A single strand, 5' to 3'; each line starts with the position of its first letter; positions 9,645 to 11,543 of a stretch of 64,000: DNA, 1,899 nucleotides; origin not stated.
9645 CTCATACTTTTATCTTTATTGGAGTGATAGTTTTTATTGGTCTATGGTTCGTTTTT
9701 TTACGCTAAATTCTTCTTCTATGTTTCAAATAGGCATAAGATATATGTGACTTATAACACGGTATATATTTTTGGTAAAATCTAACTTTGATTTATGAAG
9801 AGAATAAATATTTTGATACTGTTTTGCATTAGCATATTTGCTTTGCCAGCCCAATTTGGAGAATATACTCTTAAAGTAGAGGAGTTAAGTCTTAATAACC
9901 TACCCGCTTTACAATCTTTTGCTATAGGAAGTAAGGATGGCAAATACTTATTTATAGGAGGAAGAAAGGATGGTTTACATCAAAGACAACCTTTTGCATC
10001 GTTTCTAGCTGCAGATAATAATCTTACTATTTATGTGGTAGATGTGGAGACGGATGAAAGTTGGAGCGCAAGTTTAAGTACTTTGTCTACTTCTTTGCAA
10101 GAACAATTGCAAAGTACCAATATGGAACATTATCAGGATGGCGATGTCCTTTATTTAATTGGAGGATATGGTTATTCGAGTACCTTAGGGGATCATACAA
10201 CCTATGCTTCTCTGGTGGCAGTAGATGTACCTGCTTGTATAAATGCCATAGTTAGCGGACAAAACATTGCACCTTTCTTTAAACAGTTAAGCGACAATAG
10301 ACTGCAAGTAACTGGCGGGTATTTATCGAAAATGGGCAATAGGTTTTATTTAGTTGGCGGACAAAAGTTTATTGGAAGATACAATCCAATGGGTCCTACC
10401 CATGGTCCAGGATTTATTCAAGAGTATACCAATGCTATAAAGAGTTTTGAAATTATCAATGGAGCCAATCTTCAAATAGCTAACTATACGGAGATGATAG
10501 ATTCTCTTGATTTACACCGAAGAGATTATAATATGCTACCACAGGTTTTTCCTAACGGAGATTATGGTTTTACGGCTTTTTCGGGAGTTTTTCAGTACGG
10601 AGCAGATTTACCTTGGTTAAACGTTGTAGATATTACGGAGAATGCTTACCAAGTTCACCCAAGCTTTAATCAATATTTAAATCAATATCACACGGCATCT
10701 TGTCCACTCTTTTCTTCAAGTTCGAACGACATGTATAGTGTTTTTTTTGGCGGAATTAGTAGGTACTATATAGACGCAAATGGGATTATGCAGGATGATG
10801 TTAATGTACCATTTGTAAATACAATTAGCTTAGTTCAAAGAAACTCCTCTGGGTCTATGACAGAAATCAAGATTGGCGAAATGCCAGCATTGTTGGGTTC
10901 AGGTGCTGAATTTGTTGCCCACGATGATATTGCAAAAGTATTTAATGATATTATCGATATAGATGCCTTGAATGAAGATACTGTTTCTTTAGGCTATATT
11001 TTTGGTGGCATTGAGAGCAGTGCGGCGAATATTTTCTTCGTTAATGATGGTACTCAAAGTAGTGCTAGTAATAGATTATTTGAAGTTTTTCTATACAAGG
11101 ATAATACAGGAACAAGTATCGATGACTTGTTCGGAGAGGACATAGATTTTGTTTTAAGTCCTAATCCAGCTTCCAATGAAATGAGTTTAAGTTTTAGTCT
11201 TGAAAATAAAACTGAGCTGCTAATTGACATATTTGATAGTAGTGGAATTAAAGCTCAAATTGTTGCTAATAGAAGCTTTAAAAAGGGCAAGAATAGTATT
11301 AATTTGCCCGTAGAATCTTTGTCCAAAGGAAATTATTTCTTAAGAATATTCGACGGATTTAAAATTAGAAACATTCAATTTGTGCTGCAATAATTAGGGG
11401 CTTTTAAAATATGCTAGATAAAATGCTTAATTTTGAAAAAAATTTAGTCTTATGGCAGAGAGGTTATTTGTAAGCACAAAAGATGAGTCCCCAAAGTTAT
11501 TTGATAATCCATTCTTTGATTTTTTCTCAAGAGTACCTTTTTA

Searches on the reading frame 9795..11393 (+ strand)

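Call 47: search_protein_families(library=pfam, proteins=[window:9795-11393:+], max_evalue=0.00001)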
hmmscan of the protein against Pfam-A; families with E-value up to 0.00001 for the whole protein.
window:9795-11393:+ (532 aa): 1 family
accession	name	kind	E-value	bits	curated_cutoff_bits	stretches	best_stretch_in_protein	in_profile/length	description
PF18962.6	Por_Secre_tail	-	5.8e-10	39.8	27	1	456-520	3-64/75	Secretion system C-terminal sorting domain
